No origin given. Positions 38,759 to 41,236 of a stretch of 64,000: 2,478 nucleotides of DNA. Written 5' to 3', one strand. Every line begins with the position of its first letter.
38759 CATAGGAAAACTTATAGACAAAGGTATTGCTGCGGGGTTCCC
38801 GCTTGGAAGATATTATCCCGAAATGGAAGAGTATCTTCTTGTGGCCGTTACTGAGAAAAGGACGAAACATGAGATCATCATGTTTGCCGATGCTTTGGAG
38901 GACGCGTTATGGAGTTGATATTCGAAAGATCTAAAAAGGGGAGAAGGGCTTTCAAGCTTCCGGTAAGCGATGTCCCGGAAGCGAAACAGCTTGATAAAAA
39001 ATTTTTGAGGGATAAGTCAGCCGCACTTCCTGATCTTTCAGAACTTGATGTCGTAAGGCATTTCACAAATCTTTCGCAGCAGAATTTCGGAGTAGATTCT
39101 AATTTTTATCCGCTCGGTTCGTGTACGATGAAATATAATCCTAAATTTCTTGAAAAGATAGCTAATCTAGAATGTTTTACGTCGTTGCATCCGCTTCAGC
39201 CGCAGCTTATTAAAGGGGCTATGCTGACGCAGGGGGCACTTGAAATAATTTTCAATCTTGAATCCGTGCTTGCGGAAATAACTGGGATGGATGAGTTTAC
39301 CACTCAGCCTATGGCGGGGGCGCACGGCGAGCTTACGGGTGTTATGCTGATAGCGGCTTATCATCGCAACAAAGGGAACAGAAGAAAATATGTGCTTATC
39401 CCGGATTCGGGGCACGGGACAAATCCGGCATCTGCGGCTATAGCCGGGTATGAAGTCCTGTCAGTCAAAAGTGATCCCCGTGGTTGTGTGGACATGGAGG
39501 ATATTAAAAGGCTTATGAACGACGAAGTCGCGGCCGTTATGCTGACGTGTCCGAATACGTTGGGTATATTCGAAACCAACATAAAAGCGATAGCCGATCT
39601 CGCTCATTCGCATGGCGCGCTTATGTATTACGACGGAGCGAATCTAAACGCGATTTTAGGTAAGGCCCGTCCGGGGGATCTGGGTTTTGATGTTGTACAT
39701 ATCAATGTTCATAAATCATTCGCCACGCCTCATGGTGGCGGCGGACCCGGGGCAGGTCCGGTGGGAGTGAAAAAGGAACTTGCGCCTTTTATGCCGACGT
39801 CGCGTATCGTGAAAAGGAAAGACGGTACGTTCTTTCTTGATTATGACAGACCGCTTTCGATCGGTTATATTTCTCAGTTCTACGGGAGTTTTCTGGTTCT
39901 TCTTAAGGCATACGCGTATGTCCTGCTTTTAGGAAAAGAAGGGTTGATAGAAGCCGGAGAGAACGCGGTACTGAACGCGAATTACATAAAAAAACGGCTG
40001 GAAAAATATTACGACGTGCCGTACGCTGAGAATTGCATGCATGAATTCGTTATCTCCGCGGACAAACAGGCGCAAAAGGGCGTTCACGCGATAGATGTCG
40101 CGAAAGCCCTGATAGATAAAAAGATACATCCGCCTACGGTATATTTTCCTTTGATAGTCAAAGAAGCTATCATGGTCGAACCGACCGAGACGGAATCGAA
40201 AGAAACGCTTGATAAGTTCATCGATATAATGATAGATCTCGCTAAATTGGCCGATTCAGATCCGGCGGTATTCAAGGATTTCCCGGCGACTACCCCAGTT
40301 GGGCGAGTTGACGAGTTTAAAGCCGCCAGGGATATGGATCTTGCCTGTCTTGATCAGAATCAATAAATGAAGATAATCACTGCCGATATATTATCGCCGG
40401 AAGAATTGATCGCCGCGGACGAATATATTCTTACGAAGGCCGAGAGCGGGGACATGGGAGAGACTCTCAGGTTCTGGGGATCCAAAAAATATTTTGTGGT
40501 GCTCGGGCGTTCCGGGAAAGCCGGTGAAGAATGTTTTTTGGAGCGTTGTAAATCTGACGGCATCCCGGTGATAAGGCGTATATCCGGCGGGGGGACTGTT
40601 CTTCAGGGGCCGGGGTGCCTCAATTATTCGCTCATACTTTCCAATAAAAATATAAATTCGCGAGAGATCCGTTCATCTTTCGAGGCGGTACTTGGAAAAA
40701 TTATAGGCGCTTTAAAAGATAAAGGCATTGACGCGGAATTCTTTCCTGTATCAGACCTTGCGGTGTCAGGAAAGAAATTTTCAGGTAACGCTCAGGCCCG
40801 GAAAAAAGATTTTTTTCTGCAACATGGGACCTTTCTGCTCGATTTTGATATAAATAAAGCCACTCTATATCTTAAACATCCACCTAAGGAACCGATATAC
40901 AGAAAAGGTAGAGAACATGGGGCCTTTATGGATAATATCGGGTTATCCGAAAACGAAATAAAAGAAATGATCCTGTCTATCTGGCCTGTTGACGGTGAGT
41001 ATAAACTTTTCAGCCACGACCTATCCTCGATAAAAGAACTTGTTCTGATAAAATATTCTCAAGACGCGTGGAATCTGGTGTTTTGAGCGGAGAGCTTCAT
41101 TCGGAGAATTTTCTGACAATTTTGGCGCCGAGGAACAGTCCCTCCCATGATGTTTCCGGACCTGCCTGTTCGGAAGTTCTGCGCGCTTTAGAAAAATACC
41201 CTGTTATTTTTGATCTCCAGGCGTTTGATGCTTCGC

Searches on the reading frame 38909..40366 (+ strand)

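Call 63: search_protein_families(library=pfam, proteins=[window:38909-40366:+], max_evalue=0.001)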
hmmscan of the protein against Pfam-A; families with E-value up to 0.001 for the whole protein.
window:38909-40366:+ (485 aa): 4 families
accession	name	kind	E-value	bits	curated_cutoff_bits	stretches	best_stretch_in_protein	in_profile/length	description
PF21478.3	GcvP2_C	-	1e-25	90.4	27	1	350-445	2-99/122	Glycine dehydrogenase, C-terminal domain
PF02347.22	GDC-P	-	3.6e-19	69.4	26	1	20-301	29-288/429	Glycine cleavage system P-protein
PF00266.25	Aminotran_5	-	1.2e-07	31.5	21.5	1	154-276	83-207/371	Aminotransferase class-V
PF01212.27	Beta_elim_lyase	-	0.00022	21.1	27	1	115-246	35-172/288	Beta-eliminating lyase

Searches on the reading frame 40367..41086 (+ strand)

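Call 63: search_protein_families(library=pfam, proteins=[window:40367-41086:+], max_evalue=0.001)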
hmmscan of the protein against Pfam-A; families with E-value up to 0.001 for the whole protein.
window:40367-41086:+ (239 aa): 2 families
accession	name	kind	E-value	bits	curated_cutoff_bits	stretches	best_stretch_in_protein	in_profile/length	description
PF21948.1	LplA-B_cat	-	9.9e-42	143.6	27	1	11-180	2-166/200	Lipoyl protein ligase A/B catalytic domain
PF03099.24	BPL_LplA_LipB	-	2.4e-08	34.4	21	1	55-161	15-133/133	Biotin/lipoate A/B protein ligase family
